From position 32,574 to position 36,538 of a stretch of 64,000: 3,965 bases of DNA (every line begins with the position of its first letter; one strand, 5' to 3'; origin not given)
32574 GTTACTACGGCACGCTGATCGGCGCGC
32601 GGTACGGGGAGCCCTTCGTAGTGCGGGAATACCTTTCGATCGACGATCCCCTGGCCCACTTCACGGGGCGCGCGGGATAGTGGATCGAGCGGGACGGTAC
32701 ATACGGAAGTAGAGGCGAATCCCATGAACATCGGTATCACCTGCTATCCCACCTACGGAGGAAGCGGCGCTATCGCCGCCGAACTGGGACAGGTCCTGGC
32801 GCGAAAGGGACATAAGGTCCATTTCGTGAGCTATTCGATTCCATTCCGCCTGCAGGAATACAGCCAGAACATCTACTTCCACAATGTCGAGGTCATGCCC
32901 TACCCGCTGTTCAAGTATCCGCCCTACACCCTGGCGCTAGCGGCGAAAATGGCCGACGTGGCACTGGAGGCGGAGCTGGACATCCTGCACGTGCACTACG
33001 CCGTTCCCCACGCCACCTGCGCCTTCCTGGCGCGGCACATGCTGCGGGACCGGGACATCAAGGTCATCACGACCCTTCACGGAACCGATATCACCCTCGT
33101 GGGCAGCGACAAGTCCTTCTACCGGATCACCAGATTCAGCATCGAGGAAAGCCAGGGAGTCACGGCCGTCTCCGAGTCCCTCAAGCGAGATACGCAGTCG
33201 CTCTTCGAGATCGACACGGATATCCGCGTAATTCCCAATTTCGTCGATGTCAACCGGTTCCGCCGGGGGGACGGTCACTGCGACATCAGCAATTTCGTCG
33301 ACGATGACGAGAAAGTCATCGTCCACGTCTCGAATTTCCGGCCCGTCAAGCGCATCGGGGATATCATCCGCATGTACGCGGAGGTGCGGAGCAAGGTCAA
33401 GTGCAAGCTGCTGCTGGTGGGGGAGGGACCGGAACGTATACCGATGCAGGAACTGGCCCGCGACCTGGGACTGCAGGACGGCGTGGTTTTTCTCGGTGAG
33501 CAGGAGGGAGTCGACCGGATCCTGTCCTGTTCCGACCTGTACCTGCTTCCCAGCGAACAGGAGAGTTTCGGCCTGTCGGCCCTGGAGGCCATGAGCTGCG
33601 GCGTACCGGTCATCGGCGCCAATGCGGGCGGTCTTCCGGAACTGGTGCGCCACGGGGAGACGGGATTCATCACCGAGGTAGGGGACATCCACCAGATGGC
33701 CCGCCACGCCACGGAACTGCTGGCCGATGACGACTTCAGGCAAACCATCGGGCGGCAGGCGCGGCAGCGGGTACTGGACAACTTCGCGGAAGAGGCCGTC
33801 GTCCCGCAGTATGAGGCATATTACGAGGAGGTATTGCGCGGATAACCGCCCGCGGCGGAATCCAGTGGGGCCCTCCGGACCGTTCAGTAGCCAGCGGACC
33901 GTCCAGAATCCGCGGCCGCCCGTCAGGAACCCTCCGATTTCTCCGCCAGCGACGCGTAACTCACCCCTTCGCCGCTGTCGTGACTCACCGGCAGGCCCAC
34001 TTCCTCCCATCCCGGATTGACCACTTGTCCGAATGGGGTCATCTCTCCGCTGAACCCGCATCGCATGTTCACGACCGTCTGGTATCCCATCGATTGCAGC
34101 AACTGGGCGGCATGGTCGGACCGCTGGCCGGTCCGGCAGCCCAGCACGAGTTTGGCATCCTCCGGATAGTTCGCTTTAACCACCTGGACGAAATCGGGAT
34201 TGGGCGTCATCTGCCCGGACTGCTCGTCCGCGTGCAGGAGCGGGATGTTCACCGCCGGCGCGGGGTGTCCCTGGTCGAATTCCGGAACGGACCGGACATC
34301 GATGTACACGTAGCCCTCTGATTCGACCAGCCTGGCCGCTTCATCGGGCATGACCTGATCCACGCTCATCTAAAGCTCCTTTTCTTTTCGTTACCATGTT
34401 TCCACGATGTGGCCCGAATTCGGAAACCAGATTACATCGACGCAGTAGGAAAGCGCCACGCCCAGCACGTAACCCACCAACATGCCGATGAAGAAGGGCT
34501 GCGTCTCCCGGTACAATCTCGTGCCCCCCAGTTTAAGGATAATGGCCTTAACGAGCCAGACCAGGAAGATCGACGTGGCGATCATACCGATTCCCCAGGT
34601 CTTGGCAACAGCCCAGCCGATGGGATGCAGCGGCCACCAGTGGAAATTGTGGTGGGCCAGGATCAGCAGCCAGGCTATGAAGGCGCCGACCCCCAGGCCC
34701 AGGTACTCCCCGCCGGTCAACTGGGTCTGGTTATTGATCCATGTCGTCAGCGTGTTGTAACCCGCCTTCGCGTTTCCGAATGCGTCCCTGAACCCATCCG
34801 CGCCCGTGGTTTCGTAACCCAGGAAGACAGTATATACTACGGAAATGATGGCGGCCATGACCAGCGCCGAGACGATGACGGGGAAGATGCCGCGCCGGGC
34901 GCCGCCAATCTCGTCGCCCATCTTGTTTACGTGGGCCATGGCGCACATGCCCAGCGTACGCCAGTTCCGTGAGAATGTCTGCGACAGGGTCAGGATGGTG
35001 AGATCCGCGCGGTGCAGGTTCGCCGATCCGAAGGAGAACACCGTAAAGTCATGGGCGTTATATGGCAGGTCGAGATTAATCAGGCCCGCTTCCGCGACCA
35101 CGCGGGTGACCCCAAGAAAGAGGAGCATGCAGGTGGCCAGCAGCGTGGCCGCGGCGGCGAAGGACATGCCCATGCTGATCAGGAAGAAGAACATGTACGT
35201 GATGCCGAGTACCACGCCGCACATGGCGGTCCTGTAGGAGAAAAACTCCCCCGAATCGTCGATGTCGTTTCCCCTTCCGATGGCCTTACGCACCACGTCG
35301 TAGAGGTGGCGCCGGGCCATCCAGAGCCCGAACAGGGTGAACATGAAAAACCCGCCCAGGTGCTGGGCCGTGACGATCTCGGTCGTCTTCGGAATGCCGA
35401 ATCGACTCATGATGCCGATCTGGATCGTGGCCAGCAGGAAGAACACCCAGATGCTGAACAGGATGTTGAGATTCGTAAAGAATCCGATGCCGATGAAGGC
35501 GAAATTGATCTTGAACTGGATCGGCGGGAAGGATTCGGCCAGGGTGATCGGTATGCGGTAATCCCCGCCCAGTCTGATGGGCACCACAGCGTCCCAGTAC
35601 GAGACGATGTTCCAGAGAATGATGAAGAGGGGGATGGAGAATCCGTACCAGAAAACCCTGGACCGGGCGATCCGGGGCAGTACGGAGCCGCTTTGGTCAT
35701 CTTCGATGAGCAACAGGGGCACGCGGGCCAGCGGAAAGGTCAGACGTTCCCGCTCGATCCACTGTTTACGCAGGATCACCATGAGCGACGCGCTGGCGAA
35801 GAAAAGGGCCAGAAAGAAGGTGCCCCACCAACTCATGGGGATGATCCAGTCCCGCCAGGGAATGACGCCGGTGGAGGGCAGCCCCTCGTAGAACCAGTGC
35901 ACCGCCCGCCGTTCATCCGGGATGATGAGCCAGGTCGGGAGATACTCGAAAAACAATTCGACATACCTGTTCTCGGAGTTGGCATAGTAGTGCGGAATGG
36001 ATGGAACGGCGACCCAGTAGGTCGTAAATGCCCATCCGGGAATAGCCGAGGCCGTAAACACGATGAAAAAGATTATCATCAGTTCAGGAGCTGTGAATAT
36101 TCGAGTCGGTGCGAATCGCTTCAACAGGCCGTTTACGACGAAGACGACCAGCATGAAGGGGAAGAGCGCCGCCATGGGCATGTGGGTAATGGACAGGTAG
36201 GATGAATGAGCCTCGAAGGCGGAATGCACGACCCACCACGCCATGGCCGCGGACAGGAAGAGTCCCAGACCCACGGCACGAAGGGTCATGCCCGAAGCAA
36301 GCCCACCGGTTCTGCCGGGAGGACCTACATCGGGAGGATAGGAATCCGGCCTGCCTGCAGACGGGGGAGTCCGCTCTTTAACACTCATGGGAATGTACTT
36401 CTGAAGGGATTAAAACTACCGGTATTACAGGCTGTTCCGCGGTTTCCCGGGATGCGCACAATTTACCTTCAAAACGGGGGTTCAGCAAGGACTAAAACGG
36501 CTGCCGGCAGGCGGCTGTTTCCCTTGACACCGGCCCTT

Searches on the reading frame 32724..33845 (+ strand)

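Call 46: search_protein_families(library=pfam, proteins=[window:32724-33845:+], max_evalue=0.00001)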
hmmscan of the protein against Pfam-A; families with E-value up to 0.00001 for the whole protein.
window:32724-33845:+ (373 aa): 7 families
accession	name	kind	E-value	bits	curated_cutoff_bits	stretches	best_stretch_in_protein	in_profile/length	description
PF00534.26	Glycos_transf_1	-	2.2e-40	138.4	26.4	1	192-349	11-172/172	Glycosyl transferases group 1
PF13692.12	Glyco_trans_1_4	-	1.3e-33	116.7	27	1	196-335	1-142/142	Glycosyl transferases group 1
PF13439.12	Glyco_transf_4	-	8.4e-30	104.5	28.5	1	11-178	1-170/170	Glycosyltransferase Family 4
PF13579.12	Glyco_trans_4_4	-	1.1e-14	55.5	29.7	1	12-172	1-157/158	Glycosyl transferase 4-like domain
PF13477.12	Glyco_trans_4_2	-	2e-11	44.7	23.4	1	23-148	18-137/139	Glycosyl transferase 4-like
PF20706.3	GT4-conflict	-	9.2e-10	38.5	26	1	256-311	268-323/385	Family 4 Glycosyltransferase in conflict systems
PF13524.12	Glyco_trans_1_2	-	6.9e-09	36.2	25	1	279-354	60-133/144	Glycosyl transferase-like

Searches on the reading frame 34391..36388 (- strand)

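Call 46: search_protein_families(library=pfam, proteins=[window:34391-36388:-], max_evalue=0.00001)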
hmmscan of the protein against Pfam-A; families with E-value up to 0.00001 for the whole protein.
window:34391-36388:- (665 aa): 2 families
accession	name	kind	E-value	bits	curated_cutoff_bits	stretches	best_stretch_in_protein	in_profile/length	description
PF20581.3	DUF6785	-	5.5e-112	375.3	25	1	35-526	1-496/498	Family of unknown function (DUF6785)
PF20580.3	DUF6784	-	7.7e-23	81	26.4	1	564-653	3-92/101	Domain of unknown function (DUF6784)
